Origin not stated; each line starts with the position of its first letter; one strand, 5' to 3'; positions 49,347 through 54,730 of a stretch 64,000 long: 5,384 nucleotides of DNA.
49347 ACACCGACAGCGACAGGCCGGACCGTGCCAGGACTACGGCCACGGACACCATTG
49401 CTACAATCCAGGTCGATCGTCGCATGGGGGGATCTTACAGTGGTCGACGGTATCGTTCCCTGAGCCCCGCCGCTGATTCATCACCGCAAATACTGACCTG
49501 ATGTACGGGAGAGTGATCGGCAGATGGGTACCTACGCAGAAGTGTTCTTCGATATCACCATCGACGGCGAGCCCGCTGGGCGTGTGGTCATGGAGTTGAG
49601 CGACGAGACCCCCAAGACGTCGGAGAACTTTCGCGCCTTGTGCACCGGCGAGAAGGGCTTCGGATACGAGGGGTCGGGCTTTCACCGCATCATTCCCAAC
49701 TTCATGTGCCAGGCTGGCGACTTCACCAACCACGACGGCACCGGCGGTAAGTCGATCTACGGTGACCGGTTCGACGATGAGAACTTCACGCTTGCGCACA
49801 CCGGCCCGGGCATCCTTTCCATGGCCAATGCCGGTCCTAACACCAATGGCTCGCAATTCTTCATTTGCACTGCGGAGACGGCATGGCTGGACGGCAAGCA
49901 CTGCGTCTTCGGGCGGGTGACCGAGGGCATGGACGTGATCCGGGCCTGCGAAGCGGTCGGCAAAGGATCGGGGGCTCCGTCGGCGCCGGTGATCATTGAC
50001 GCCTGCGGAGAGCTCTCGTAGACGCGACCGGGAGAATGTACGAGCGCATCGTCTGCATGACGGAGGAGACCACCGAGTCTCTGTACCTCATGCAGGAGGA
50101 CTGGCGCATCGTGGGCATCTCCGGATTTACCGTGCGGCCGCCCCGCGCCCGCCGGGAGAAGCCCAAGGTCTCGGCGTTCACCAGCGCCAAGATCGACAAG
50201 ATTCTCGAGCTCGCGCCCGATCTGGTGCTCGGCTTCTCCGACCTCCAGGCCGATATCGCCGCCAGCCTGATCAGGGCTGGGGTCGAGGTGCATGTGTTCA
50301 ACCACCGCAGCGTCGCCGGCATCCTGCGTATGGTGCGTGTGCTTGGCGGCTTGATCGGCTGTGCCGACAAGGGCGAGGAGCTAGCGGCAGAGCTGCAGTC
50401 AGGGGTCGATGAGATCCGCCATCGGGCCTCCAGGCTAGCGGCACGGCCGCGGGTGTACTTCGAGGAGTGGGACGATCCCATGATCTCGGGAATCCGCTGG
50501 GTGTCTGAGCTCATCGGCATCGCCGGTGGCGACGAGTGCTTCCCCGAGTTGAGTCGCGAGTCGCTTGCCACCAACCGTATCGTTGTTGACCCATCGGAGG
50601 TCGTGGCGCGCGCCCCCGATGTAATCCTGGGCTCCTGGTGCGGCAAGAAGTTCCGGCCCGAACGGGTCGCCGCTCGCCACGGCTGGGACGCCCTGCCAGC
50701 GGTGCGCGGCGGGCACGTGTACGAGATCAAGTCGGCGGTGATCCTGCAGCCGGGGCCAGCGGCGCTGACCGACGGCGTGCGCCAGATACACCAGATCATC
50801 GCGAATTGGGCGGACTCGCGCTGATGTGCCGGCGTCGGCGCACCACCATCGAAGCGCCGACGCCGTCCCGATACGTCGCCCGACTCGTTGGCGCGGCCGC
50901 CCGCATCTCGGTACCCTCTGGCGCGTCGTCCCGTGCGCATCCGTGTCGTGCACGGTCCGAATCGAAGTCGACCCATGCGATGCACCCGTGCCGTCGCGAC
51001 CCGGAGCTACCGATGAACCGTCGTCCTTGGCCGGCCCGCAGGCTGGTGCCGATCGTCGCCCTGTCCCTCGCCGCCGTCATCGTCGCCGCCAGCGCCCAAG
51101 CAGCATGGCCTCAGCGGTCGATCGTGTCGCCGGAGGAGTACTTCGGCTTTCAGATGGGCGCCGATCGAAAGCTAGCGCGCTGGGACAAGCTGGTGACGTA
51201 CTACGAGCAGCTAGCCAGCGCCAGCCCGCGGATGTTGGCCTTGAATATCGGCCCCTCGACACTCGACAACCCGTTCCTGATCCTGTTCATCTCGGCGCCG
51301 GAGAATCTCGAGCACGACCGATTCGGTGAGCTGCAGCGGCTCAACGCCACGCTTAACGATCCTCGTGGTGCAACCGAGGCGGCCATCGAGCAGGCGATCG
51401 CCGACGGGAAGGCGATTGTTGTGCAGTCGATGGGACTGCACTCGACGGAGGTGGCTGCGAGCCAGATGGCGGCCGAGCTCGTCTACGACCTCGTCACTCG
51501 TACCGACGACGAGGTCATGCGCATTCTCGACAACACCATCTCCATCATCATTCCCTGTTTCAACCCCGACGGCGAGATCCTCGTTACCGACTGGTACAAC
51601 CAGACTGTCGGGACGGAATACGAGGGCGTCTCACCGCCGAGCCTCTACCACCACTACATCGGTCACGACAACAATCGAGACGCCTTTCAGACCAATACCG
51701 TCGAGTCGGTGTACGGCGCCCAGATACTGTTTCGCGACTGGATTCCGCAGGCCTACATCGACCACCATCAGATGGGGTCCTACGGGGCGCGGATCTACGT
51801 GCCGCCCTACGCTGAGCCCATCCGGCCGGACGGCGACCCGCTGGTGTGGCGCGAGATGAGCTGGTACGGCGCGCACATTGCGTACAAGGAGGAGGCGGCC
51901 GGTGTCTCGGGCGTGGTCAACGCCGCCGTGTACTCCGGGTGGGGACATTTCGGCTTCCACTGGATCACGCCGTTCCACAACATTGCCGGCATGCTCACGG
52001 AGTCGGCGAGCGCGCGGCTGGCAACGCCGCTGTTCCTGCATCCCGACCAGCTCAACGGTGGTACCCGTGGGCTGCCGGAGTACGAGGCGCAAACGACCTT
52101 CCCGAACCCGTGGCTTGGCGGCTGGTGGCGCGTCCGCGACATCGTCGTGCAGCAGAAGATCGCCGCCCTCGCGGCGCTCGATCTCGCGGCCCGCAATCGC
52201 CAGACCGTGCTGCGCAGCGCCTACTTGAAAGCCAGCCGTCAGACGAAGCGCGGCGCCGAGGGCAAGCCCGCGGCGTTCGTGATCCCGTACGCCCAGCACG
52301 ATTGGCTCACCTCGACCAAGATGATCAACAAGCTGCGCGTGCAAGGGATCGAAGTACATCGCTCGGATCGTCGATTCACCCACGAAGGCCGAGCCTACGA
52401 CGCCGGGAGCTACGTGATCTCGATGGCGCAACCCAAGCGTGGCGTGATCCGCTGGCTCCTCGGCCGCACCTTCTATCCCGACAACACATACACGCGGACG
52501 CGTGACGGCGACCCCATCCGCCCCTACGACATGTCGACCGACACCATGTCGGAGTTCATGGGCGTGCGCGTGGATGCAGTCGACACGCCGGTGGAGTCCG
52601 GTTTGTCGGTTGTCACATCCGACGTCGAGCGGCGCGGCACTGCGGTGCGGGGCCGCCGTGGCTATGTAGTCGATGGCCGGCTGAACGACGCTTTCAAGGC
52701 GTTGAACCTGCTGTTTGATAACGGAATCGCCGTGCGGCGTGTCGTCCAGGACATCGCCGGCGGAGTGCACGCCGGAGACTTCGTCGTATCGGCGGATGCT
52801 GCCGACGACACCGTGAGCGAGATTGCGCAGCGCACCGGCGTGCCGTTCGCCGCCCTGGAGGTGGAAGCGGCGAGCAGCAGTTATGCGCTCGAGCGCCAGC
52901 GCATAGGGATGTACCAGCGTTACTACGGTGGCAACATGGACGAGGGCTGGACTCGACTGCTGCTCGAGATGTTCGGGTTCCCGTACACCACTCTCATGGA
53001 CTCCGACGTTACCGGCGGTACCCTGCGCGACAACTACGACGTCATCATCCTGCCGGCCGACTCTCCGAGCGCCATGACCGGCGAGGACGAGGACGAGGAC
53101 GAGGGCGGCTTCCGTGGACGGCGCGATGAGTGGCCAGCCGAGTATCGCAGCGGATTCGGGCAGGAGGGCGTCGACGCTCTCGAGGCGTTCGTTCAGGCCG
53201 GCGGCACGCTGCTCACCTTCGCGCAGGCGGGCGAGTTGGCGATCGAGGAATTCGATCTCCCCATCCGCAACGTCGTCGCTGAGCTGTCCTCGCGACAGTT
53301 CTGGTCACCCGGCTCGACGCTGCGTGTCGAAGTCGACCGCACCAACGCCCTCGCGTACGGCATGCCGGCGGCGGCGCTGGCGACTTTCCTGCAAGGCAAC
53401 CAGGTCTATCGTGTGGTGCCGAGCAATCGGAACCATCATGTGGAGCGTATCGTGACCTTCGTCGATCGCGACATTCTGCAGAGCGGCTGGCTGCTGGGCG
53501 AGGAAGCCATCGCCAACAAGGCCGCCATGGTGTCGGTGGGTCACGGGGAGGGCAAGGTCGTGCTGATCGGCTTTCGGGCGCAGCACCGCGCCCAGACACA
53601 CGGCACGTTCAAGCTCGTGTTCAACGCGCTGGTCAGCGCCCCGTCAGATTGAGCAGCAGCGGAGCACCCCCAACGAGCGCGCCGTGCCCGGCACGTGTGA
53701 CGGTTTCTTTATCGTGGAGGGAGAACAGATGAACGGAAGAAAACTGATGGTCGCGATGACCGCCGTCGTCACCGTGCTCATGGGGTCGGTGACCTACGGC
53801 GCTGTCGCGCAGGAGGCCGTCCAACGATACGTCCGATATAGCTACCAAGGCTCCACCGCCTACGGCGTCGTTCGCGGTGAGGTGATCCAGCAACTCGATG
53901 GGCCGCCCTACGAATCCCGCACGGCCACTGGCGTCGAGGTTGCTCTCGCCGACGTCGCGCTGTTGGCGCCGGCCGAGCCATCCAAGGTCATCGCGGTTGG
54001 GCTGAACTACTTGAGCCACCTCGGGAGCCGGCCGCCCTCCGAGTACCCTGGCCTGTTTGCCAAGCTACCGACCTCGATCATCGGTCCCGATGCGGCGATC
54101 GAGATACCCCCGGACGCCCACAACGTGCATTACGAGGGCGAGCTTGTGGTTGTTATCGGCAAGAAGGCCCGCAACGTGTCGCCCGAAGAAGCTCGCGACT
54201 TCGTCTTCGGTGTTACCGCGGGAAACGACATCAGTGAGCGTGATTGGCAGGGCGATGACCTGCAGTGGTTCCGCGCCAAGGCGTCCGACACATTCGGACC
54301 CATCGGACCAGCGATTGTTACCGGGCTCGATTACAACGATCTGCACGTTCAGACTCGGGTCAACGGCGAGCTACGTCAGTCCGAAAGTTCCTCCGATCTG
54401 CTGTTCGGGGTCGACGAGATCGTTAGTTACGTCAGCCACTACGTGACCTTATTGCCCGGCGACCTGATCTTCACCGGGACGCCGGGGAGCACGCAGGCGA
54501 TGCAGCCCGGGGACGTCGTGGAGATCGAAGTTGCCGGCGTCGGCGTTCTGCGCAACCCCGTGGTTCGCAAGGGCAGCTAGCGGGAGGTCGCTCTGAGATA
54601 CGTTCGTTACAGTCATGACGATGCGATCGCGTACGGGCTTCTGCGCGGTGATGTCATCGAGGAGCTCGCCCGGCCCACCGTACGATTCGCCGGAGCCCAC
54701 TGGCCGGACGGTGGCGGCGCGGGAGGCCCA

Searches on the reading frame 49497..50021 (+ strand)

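Call 44: search_protein_families(library=pfam, proteins=[window:49497-50021:+], max_evalue=0.00001)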
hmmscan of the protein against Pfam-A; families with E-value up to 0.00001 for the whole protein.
window:49497-50021:+ (174 aa): 1 family
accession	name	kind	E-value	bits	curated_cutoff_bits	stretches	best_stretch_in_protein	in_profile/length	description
PF00160.26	Pro_isomerase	-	4e-45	154.3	21.7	1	17-171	1-158/159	Cyclophilin type peptidyl-prolyl cis-trans isomerase/CLD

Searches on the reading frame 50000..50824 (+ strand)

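Call 44: search_protein_families(library=pfam, proteins=[window:50000-50824:+], max_evalue=0.00001)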
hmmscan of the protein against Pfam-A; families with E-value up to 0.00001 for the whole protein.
window:50000-50824:+ (274 aa): 1 family
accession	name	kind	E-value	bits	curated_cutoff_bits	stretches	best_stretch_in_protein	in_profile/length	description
PF01497.23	Peripla_BP_2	-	2.2e-43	148.8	27.5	1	17-245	1-233/235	Periplasmic binding protein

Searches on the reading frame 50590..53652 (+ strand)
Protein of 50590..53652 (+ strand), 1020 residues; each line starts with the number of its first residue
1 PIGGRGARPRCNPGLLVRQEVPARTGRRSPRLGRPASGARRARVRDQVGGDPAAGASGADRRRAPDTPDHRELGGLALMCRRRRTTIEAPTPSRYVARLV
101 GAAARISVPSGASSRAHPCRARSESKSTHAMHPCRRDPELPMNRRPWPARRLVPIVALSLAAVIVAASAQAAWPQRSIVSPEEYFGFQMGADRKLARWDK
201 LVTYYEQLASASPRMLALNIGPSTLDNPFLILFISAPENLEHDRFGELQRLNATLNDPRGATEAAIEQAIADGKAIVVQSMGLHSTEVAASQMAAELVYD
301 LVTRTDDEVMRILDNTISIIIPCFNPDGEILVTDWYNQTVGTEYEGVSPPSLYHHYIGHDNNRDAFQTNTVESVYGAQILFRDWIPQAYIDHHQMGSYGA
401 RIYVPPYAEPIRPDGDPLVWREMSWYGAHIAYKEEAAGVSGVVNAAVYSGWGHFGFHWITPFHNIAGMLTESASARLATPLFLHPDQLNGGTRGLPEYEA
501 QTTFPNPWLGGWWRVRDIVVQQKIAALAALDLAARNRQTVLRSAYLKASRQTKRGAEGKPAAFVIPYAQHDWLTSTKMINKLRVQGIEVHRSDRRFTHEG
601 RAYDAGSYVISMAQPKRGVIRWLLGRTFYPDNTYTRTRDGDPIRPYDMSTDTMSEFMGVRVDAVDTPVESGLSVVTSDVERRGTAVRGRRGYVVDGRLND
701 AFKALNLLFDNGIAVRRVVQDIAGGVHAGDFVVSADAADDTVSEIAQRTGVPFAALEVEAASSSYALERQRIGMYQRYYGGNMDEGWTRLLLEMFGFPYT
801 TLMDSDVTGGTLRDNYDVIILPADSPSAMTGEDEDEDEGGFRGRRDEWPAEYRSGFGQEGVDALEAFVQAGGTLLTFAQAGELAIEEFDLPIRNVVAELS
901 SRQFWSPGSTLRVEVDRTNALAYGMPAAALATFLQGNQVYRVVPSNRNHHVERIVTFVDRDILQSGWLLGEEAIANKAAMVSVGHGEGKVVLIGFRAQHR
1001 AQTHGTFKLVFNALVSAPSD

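Call 44: search_protein_families(library=pfam, proteins=[window:50590-53652:+], max_evalue=0.00001)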
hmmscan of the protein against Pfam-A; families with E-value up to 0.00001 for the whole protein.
window:50590-53652:+ (1020 aa): 1 family
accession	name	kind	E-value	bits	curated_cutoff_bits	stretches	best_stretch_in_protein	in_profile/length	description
PF00246.29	Peptidase_M14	-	6.6e-13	49.3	21.6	1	203-367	3-134/286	Zinc carboxypeptidase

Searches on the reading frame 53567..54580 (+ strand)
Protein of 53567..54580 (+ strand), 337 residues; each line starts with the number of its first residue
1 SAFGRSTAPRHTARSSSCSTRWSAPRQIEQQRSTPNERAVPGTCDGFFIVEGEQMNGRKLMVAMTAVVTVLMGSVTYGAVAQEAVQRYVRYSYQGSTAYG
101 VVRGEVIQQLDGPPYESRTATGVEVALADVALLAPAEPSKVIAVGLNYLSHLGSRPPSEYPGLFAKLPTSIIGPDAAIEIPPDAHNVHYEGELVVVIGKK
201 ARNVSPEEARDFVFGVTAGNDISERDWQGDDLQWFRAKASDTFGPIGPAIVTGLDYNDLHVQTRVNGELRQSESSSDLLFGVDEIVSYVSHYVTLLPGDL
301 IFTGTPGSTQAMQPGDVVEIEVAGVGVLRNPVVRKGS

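Call 44: search_protein_families(library=pfam, proteins=[window:53567-54580:+], max_evalue=0.00001)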
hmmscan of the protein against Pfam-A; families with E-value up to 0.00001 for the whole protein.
window:53567-54580:+ (337 aa): 2 families
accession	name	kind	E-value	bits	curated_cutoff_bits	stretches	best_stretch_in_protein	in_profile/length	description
PF01557.24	FAA_hydrolase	-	8.8e-65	218.8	23.9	1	140-333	1-214/214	Fumarylacetoacetate (FAA) hydrolase C-terminal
PF10370.14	Rv2993c-like_N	-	8.2e-14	52.7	21.3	1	87-135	2-50/50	Rv2993c-like, N-terminal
